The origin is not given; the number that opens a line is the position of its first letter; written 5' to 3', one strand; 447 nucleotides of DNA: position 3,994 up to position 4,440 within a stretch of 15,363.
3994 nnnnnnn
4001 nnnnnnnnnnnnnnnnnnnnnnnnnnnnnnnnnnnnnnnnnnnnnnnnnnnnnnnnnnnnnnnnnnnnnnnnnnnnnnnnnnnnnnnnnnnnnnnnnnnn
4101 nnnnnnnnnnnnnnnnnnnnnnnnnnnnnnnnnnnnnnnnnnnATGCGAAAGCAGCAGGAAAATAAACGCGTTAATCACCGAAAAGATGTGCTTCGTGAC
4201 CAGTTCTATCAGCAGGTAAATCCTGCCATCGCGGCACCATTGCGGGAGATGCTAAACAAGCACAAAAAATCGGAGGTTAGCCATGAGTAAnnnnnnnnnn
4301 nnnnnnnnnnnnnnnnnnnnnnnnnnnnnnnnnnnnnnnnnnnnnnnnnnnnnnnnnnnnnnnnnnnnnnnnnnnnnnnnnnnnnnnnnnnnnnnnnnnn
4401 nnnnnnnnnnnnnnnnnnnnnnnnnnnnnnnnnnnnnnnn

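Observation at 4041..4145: oop-like antisense RNA unit overlapping the cII 3' end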

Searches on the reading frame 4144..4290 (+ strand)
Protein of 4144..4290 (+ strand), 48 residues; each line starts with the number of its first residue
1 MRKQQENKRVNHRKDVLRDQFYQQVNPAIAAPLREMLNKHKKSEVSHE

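Call 14: search_protein_families(library=pfam, proteins=[window:4144-4290:+], max_evalue=0.01)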
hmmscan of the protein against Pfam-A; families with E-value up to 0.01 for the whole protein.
window:4144-4290:+ (48 aa): 0 families

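Call 45: search_protein_families(library=phrogs, proteins=[window:4144-4290:+], max_evalue=0.01)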
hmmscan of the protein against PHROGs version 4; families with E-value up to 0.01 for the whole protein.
window:4144-4290:+ (48 aa): 1 family
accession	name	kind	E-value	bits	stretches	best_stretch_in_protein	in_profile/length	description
phrog_1913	-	tail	4.9e-18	65.8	1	1-46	1-46/48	tail protein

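Call 46: search_dna_similar(query=window:4144-4287:+, collection=phages, mode=protein, max_rows=20, rows=spread, max_evalue=0.01)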
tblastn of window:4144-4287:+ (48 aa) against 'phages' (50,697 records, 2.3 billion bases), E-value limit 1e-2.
Records with a match: 17; places in all: 17; records where one place covers at least 80% of the query: 17.
Best place of each record, by identity: 80-90% 17.
By first word of the organism name: Escherichia 5; Salmonella 5; Stx2-converting 3; Stx2a-converting 3; Klebsiella 1.
By host as written in the record: Salmonella sp. 5; - 3; Escherichia coli O157:H7 strain F451 2; Escherichia coli O157:H7 str. Min27 2; Escherichia coli 1; Escherichia coli O157:H7 strain F403 1; Escherichia coli O157:H7 1; Escherichia sp.; serotype: O157:H7; subtype: Stx2a 1; and 1 more.
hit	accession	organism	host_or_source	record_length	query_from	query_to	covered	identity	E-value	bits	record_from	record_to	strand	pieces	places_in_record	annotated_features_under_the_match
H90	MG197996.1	Escherichia phage APC_JM3.2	Escherichia coli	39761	1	46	96%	82.6%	2e-18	81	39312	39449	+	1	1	hypothetical protein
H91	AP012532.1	Stx2-converting phage Stx2a_F451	Escherichia coli O157:H7 strain F451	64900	1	46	96%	82.6%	2e-18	81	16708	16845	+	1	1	none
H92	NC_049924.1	Stx2-converting phage Stx2a_F451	Escherichia coli O157:H7 strain F451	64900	1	46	96%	82.6%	2e-18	81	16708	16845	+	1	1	none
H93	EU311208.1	Escherichia phage Min27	Escherichia coli O157:H7 str. Min27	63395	1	46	96%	82.6%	2e-18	81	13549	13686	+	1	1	none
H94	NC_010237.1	Escherichia phage Min27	Escherichia coli O157:H7 str. Min27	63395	1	46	96%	82.6%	2e-18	81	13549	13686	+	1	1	none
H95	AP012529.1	Stx2-converting phage Stx2a_F403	Escherichia coli O157:H7 strain F403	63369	1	46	96%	82.6%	2e-18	81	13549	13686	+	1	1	none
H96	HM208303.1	Escherichia phage vB_EcoP_24B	Escherichia coli O157:H7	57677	1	46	96%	82.6%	2e-18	81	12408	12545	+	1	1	none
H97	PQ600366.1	Escherichia phage phiXuzhou21-Stx2a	Escherichia sp.; serotype: O157:H7; ...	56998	1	46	96%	82.6%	2e-18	81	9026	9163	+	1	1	hypothetical protein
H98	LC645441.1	Stx2a-converting phage Stx2_EH2085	-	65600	1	46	96%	82.6%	2e-18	81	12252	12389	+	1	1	none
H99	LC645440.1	Stx2a-converting phage Stx2_EH2086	-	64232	1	46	96%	82.6%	2e-18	81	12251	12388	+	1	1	none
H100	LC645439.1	Stx2a-converting phage Stx2_16002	-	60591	1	46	96%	82.6%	2e-18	81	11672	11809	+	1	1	none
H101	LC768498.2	Klebsiella phage phiKp_30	Klebsiella pneumoniae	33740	1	46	96%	82.6%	2e-18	81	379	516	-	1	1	none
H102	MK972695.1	Salmonella phage SI5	Salmonella sp.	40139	1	46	96%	82.6%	6e-18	80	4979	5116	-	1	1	hypothetical protein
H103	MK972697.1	Salmonella phage SF10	Salmonella sp.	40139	1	46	96%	82.6%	6e-18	80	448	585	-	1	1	hypothetical protein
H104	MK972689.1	Salmonella phage SF6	Salmonella sp.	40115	1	46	96%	82.6%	6e-18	80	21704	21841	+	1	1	hypothetical protein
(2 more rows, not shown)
